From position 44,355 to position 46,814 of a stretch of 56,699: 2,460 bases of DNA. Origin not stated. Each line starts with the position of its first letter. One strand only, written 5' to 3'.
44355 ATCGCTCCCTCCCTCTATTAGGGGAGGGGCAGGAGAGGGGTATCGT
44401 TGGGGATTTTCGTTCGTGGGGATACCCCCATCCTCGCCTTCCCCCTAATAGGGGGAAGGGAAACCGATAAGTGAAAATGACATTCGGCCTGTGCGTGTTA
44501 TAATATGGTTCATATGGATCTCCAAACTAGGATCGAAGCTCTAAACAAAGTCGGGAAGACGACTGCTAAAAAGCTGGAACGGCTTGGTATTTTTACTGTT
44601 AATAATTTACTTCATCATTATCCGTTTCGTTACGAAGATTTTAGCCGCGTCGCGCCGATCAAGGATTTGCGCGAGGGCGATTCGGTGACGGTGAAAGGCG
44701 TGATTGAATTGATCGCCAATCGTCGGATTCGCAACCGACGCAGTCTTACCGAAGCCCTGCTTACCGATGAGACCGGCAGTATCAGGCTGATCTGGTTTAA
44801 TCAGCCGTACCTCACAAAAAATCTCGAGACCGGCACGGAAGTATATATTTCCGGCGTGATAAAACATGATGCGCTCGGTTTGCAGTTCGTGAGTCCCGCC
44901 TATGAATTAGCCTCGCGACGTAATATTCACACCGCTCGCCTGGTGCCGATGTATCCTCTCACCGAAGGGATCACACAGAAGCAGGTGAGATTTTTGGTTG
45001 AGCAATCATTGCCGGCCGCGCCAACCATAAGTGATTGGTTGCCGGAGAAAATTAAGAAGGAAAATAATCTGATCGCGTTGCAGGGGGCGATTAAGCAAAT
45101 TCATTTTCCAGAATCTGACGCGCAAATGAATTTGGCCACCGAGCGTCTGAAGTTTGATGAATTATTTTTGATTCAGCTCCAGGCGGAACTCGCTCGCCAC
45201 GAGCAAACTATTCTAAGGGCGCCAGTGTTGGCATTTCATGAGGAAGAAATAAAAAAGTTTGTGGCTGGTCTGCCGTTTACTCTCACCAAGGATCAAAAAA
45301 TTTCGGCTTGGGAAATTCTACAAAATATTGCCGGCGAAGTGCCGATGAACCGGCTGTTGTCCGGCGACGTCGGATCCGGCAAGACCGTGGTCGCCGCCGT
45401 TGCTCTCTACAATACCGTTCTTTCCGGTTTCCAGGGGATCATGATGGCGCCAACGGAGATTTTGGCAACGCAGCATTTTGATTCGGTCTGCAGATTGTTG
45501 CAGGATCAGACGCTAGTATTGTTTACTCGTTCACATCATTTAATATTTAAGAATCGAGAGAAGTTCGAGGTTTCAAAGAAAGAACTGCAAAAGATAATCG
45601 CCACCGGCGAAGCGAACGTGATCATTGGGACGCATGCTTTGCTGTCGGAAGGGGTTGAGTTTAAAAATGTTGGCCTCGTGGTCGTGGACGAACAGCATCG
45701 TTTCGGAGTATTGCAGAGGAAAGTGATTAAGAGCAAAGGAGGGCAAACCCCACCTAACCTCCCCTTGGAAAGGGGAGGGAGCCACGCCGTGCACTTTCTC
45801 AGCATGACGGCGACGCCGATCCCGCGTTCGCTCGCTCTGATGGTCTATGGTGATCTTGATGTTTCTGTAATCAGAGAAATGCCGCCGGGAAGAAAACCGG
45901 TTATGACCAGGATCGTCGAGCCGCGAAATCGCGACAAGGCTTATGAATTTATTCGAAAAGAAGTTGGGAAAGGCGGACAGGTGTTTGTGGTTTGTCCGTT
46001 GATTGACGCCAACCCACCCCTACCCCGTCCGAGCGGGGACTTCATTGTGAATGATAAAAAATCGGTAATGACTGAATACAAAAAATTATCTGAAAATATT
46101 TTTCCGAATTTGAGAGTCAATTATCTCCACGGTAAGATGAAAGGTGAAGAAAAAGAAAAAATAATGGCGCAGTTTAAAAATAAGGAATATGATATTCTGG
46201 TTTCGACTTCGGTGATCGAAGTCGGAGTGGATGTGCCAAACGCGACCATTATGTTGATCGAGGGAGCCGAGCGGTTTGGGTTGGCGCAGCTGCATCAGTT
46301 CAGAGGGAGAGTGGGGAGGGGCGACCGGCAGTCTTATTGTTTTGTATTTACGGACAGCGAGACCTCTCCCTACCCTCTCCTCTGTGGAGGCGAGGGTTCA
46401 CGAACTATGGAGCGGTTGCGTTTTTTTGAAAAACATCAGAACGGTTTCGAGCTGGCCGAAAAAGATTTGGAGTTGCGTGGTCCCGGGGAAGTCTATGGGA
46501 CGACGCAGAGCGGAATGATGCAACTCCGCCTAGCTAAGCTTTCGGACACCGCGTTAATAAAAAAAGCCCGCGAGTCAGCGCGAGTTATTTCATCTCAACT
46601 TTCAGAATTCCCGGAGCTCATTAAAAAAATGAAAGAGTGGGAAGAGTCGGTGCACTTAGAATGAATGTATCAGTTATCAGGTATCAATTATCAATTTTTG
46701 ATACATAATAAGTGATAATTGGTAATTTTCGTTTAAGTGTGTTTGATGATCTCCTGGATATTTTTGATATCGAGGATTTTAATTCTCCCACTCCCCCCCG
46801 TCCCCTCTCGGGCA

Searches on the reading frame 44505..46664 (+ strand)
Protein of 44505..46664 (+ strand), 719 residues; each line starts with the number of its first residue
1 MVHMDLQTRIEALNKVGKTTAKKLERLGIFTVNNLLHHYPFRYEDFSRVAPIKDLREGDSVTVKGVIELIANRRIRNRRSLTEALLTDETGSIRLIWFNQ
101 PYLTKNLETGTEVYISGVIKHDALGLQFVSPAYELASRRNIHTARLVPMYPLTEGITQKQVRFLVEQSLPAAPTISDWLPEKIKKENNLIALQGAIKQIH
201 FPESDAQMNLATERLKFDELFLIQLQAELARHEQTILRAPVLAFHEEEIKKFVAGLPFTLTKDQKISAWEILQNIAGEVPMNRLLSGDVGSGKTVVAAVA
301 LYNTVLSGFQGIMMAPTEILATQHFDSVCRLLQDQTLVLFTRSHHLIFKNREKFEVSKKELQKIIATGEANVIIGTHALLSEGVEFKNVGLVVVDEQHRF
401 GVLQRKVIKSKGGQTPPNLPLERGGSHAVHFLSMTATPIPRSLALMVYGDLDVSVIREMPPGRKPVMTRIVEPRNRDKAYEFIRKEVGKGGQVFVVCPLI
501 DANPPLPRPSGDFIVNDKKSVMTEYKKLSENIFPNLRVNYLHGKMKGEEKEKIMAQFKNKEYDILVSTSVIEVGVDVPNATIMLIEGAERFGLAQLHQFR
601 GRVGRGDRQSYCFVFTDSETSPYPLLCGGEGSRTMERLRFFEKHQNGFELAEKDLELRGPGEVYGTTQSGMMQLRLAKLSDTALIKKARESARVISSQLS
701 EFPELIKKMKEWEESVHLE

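Call 16: search_protein_families(library=pfam, proteins=[window:44505-46664:+])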
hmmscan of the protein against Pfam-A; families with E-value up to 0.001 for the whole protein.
window:44505-46664:+ (719 aa): 7 families
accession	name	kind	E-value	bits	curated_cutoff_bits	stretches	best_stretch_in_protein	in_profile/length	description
PF17191.10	RecG_wedge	-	3.6e-31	108.4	23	1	13-170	5-160/162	RecG wedge domain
PF00271.37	Helicase_C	-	5.1e-21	75.4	23.5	1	517-605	24-108/110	Helicase conserved C-terminal domain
PF00270.35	DEAD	-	1.6e-19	70.7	26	1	281-442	15-163/167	DEAD/DEAH box helicase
PF01336.31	tRNA_anti-codon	-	3.1e-09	37.1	27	1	61-131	1-70/75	OB-fold nucleic acid binding domain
PF19833.4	RecG_dom3_C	-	5.5e-09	36.4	26.8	1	646-696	3-55/87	ATP-dependent DNA helicase RecG, domain 3, C-terminal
PF04851.21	ResIII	-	2.8e-06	27.8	22.5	1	260-408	4-146/164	Type III restriction enzyme, res subunit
PF22590.2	Cas3-like_C_2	-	1.1e-05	26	27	1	514-607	8-105/106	CRISPR-associated nuclease/helicase Cas3, C-terminal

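Call 85: search_solved_structures(query=window:44505-46664:+, show_alignments=1, max_evalue=1e-20)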
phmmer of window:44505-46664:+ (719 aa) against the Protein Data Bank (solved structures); distinct sequences matched with E-value up to 1e-20: 10.
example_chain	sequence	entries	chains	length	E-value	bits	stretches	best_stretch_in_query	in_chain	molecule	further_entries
1gm5_A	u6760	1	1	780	2.1e-151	508.9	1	4-708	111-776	RECG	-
9wm0_A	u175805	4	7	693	6.4e-111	375.1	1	10-704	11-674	ATP-dependent DNA helicase RecG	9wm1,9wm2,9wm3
6x26_A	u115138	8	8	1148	5.4e-61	210.1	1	245-674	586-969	Transcription-repair-coupling factor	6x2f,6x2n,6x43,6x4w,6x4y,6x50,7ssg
2eyq_A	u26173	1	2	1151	5.4e-61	210.1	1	245-674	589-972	Transcription-repair coupling factor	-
9n07_A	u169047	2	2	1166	5.6e-61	210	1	245-674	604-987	Transcription-repair-coupling factor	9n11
6xeo_A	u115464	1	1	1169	5.7e-61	210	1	245-674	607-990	Transcription-repair-coupling factor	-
13jq_A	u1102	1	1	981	2.2e-58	201.4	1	254-675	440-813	Transcription-repair-coupling factor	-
6m6a_M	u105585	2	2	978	1.1e-57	199.2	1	254-675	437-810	Transcription-repair-coupling factor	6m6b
6ac6_A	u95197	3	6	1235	3.1e-52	181.1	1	256-671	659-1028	Mycobacterium smegmatis Mfd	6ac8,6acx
6aca_A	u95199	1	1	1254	2.8e-50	174.7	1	256-671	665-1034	Mycobacterium tuberculosis Mfd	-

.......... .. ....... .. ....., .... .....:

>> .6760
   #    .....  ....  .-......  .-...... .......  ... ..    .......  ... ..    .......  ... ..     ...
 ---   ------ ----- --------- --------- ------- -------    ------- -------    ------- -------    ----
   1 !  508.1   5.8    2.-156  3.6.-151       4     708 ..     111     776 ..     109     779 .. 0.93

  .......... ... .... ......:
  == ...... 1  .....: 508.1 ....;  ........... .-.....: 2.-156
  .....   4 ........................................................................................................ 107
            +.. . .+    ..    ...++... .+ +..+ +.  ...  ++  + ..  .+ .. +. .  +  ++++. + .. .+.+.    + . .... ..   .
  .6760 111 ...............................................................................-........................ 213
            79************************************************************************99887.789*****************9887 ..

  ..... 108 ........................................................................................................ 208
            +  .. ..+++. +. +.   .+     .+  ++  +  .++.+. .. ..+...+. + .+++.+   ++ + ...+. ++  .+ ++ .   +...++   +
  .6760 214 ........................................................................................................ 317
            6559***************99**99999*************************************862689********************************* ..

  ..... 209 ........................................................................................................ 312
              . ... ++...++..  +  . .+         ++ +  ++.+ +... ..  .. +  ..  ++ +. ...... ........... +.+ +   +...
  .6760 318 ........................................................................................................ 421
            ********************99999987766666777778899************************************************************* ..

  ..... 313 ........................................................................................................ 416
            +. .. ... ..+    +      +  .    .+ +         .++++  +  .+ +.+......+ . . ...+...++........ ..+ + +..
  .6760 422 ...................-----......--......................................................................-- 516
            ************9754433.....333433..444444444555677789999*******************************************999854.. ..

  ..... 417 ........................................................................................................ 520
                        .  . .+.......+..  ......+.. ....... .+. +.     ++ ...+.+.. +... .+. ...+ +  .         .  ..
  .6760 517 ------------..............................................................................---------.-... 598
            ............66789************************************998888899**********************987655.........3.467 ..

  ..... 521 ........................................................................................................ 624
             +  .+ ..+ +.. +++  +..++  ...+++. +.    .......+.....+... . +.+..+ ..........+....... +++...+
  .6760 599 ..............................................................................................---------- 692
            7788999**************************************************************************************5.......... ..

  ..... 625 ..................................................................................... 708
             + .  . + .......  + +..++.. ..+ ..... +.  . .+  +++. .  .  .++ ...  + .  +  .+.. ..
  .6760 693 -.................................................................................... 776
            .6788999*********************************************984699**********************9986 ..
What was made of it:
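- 46353..46400 (-): A single (half) unit of the same family, in reverse orientation. It is read in frame in recG as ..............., after helicase motif VI. It aligns to a gap in the T. maritima RecG structure 1GM5 (call 85).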
